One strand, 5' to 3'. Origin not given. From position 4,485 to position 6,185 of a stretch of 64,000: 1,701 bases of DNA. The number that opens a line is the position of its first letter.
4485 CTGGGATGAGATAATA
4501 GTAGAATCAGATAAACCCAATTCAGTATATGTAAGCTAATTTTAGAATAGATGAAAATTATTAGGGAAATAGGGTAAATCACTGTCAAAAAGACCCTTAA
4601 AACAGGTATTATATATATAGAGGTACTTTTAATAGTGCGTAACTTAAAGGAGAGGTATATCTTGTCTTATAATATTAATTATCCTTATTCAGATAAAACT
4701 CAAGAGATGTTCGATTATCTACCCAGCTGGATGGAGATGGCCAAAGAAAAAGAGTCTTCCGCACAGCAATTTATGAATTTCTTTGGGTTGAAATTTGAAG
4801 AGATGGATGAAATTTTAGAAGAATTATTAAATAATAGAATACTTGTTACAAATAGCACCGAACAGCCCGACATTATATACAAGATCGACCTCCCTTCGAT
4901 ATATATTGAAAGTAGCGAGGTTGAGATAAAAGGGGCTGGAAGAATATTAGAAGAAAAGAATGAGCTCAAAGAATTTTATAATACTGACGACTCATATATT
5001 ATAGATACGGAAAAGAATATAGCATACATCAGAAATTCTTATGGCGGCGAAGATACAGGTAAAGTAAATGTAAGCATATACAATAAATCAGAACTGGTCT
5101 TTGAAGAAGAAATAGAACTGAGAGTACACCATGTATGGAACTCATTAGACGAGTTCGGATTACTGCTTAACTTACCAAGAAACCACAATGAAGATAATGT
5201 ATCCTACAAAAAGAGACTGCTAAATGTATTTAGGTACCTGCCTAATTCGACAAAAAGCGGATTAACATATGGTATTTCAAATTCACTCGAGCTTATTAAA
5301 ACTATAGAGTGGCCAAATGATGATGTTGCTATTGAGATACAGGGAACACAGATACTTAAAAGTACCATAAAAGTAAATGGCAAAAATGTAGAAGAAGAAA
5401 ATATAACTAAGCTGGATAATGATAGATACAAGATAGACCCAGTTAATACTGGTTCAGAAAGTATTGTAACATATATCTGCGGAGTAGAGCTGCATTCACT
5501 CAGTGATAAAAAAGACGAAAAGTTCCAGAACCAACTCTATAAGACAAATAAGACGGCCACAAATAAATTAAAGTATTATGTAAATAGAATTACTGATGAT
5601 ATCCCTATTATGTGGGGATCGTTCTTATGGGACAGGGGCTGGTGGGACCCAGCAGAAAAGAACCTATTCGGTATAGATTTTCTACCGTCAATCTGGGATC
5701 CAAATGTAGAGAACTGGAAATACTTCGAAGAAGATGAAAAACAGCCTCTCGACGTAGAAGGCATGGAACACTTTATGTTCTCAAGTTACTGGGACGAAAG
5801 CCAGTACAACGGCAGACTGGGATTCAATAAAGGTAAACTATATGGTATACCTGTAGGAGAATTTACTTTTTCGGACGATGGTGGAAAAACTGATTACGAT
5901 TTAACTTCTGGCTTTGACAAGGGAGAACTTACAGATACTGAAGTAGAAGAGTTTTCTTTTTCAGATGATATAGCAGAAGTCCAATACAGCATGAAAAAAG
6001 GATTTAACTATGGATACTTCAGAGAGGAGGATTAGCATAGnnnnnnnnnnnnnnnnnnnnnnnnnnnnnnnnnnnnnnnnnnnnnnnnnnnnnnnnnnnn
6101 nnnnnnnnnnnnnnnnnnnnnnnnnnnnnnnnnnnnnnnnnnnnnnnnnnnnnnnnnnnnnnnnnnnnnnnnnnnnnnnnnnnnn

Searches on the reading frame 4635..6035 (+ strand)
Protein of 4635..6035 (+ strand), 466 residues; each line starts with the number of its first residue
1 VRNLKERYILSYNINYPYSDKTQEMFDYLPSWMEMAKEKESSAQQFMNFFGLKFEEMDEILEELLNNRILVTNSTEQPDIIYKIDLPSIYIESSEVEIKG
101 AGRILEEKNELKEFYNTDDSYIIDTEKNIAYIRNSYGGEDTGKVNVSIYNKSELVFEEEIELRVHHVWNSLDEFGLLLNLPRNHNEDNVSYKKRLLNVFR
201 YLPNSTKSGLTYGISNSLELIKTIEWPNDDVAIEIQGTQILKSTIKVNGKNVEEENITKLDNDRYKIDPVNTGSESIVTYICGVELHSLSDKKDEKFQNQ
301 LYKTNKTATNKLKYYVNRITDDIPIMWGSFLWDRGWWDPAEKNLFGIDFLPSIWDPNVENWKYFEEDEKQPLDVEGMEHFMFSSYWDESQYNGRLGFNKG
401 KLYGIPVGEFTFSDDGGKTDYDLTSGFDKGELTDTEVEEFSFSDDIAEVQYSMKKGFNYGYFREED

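Call 43: search_protein_families(library=pfam, proteins=[window:4635-6035:+], max_evalue=0.01)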
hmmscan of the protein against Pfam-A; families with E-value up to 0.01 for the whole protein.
window:4635-6035:+ (466 aa): 0 families

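Call 66: search_protein_families(library=phrogs, proteins=[window:4635-6035:+], max_evalue=0.001)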
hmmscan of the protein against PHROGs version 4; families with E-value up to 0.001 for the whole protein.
window:4635-6035:+ (466 aa): 1 family
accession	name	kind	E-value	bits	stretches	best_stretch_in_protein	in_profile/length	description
phrog_21059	-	head and packaging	1.6e-80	272.3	1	15-369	3-371/372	virion structural protein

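Call 94: search_protein_families(library=ncbifam, proteins=[window:4635-6035:+], max_evalue=0.01)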
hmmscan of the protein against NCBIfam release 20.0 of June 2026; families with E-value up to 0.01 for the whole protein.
window:4635-6035:+ (466 aa): 0 families
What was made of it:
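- Tried and rejected: NCBIfam gave nothing meaningful (call 94).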
